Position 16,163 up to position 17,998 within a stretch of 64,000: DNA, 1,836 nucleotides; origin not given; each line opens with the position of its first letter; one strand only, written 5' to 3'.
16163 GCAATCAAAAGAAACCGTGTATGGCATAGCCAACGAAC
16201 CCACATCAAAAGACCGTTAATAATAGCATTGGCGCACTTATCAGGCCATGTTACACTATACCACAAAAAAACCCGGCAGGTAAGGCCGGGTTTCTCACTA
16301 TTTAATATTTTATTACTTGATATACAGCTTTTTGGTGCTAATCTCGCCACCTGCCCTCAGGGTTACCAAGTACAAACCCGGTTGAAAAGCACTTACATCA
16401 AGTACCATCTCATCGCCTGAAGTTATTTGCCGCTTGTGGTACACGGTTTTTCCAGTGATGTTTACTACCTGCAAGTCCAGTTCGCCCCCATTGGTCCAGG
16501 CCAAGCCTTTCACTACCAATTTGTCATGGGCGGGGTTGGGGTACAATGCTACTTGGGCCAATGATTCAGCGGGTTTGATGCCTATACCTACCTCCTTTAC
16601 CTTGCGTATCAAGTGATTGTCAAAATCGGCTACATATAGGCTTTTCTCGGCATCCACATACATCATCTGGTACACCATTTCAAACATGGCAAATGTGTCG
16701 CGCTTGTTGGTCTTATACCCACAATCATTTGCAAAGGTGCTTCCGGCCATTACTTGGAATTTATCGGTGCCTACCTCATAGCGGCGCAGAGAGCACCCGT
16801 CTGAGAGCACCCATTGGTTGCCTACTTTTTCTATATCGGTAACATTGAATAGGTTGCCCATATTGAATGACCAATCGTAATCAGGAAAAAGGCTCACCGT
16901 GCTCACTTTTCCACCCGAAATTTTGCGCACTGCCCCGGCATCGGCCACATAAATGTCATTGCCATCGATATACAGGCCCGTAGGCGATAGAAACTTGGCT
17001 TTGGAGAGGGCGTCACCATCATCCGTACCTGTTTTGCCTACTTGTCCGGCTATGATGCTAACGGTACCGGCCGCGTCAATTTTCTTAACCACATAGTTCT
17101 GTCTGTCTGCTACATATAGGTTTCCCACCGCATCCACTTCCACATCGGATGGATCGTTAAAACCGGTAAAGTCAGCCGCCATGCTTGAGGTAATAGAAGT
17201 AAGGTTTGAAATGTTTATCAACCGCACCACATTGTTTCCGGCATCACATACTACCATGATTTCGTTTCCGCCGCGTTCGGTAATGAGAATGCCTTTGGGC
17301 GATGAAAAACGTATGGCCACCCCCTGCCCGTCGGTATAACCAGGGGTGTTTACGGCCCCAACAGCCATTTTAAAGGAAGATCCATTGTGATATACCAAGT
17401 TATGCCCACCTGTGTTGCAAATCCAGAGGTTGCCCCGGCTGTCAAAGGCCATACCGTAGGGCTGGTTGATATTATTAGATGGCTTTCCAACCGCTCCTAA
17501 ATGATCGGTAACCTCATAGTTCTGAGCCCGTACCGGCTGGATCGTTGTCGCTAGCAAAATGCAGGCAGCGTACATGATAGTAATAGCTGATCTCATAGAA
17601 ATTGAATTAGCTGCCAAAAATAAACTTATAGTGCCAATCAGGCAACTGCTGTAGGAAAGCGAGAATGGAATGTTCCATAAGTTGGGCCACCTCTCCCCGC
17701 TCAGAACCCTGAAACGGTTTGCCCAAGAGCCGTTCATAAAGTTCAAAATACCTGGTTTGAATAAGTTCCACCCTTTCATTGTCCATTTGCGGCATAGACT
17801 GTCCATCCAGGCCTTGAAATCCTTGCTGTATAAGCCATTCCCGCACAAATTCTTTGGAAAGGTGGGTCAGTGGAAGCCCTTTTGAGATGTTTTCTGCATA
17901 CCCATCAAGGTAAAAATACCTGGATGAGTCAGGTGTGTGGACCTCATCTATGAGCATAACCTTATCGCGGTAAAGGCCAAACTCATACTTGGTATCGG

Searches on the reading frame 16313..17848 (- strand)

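Call 9: search_protein_families(library=pfam, proteins=[window:16313-17848:-], max_evalue=0.01)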
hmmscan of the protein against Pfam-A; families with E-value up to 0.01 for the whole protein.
window:16313-17848:- (511 aa): 7 families
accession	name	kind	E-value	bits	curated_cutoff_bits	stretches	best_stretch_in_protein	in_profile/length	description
PF18962.6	Por_Secre_tail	-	1.8e-13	51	27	1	435-510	1-75/75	Secretion system C-terminal sorting domain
PF01436.27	NHL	-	8.3e-11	41.8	20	0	286-304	1-20/28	NHL repeat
PF08450.18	SGL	-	3.4e-05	24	26.3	0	173-269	31-123/246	SMP-30/Gluconolactonase/LRE-like region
PF25021.1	TEN_NHL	-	0.00028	20.4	27.1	0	230-269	141-178/357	Teneurin NHL domain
PF23500.1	DUF7133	-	0.00053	19.8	27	0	230-304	26-101/385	Domain of unknown function (DUF7133)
PF11589.14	DUF3244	-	0.0023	18.3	25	0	456-498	41-84/96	Domain of unknown function (DUF3244)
PF07494.17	Reg_prop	-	0.0035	17.8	20.4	0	123-146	3-23/24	Two component regulator propeller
